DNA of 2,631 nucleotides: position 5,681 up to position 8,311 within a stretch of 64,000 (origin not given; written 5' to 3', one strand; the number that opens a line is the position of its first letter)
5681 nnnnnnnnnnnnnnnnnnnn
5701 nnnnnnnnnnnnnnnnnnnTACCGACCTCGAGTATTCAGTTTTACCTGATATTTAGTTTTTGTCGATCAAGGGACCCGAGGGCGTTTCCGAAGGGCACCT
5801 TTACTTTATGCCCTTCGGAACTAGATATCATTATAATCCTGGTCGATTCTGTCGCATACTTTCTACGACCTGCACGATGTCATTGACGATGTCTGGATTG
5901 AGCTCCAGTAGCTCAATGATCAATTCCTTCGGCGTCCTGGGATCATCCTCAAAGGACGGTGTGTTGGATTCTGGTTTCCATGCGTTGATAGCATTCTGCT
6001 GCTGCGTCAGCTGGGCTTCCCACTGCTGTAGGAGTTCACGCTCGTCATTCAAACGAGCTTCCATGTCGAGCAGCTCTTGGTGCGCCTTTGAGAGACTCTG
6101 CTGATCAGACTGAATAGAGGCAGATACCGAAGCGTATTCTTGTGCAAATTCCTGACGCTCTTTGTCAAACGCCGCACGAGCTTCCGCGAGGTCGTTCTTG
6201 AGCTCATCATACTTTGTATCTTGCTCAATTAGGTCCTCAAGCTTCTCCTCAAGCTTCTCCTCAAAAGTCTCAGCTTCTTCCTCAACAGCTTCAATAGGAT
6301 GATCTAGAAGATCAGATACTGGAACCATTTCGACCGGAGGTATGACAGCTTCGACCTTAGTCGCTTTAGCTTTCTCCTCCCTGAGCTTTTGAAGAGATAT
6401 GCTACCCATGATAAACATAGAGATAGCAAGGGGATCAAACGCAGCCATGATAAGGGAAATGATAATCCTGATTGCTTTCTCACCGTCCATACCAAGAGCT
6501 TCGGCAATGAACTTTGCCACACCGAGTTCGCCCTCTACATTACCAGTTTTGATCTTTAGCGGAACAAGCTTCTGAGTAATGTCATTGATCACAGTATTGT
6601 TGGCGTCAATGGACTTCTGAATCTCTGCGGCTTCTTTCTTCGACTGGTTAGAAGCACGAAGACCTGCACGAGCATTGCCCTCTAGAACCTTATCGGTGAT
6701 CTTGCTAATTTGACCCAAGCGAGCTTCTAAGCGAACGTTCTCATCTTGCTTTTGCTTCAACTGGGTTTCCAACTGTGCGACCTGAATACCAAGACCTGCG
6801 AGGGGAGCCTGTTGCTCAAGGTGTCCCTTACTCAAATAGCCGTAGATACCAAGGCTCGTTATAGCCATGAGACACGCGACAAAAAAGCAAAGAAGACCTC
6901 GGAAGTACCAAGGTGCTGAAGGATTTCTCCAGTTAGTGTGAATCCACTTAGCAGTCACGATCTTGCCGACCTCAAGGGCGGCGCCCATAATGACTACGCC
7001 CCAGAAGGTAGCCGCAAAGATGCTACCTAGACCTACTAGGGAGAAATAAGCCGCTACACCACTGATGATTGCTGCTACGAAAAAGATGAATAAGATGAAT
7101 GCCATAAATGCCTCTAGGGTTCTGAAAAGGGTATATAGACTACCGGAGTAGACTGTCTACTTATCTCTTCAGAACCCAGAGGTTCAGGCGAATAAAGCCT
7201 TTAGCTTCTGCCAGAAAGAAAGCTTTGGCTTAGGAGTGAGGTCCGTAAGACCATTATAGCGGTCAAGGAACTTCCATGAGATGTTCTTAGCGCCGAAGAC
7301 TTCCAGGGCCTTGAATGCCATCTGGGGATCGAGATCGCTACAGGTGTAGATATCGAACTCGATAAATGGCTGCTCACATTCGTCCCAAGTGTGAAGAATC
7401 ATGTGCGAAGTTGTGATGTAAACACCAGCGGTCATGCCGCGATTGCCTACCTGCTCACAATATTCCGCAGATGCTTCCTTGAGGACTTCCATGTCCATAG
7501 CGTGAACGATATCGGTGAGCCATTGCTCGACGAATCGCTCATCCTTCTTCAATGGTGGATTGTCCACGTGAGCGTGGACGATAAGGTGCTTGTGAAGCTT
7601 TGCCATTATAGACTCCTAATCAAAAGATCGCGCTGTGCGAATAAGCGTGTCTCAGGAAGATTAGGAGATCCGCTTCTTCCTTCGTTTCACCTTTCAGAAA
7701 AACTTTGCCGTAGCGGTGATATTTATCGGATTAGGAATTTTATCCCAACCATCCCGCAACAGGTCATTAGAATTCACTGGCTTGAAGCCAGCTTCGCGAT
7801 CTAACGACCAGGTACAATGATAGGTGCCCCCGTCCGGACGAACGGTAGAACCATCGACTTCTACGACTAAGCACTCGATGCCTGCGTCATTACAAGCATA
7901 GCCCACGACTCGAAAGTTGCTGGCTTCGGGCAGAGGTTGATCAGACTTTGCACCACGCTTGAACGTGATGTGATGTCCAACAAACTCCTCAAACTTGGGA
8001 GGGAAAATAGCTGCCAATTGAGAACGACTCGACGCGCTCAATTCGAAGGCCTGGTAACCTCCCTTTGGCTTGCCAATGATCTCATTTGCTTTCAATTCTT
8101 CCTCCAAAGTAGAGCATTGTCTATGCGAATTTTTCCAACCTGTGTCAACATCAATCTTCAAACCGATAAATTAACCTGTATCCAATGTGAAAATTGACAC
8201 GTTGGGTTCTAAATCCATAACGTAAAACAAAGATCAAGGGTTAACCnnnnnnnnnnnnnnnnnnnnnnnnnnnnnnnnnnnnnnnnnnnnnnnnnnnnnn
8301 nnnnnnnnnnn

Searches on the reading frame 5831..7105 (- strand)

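Call 3: search_protein_families(library=pfam, proteins=[window:5831-7105:-], max_evalue=0.01)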
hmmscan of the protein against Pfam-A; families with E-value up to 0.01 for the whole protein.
window:5831-7105:- (424 aa): 2 families
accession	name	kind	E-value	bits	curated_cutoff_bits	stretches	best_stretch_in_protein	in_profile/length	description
PF06785.16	UPF0242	-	0.0027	18.2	33.5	0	275-374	79-167/194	Uncharacterised protein family (UPF0242) N-terminus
PF25792.1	BREX_BrxC_helical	-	0.0078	17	27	0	337-385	4-52/123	BREX ATP-binding protein BrxC alpha helical domain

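Call 4: search_protein_families(library=ncbifam, proteins=[window:5831-7105:-], max_evalue=0.01)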
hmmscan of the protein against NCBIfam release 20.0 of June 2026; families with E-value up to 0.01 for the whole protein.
window:5831-7105:- (424 aa): 9 families
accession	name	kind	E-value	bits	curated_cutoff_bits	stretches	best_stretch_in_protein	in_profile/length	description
NF045487.1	ASRP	equivalog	2.2e-05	23.3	300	1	268-383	124-245/593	archaea-specific SMC-related protein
TIGR02168.1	SMC_prok_B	equivalog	8.2e-05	20.5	567.35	1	270-375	317-425/1181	chromosome segregation protein SMC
TIGR04320.1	Surf_Exclu_PgrA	domain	0.00011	21.7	70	1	282-374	255-346/360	SEC10/PgrA surface exclusion domain-containing protein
TIGR02169.1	SMC_prok_A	equivalog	0.0009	17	729.4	1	271-377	395-497/1165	chromosome segregation protein SMC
TIGR03319.1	RNase_Y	equivalog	0.001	17.6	454.35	1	277-378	22-125/514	ribonuclease Y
NF038350.1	taxis_HmpF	equivalog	0.0025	16.3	200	1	241-373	178-311/553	pilus motility taxis protein HmpF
NF053563.1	Rkd4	equivalog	0.0028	15.8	860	1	230-373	255-387/747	arcadin-4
NF006543.0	PRK09039.1-2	equivalog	0.0039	17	305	0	96-185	50-159/350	peptidoglycan -binding protein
NF045780.1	TrlF_fam_ATP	equivalog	0.0056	15.4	350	0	270-372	579-684/944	TrlF family AAA-like ATPase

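Call 9: search_protein_families(library=phrogs, proteins=[window:5831-7105:-], max_evalue=0.001)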
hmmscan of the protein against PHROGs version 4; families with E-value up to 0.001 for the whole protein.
window:5831-7105:- (424 aa): 0 families

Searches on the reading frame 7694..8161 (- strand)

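Call 3: search_protein_families(library=pfam, proteins=[window:7694-8161:-], max_evalue=0.01)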
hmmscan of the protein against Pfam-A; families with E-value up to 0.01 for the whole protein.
window:7694-8161:- (155 aa): 0 families

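Call 4: search_protein_families(library=ncbifam, proteins=[window:7694-8161:-], max_evalue=0.01)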
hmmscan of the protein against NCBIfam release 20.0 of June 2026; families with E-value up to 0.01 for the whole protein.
window:7694-8161:- (155 aa): 0 families

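Call 9: search_protein_families(library=phrogs, proteins=[window:7694-8161:-], max_evalue=0.001)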
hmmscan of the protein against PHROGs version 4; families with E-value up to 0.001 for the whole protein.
window:7694-8161:- (155 aa): 1 family
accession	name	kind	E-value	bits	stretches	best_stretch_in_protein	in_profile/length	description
phrog_36523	-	unknown function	6.6e-31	108.1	1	35-137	3-106/134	-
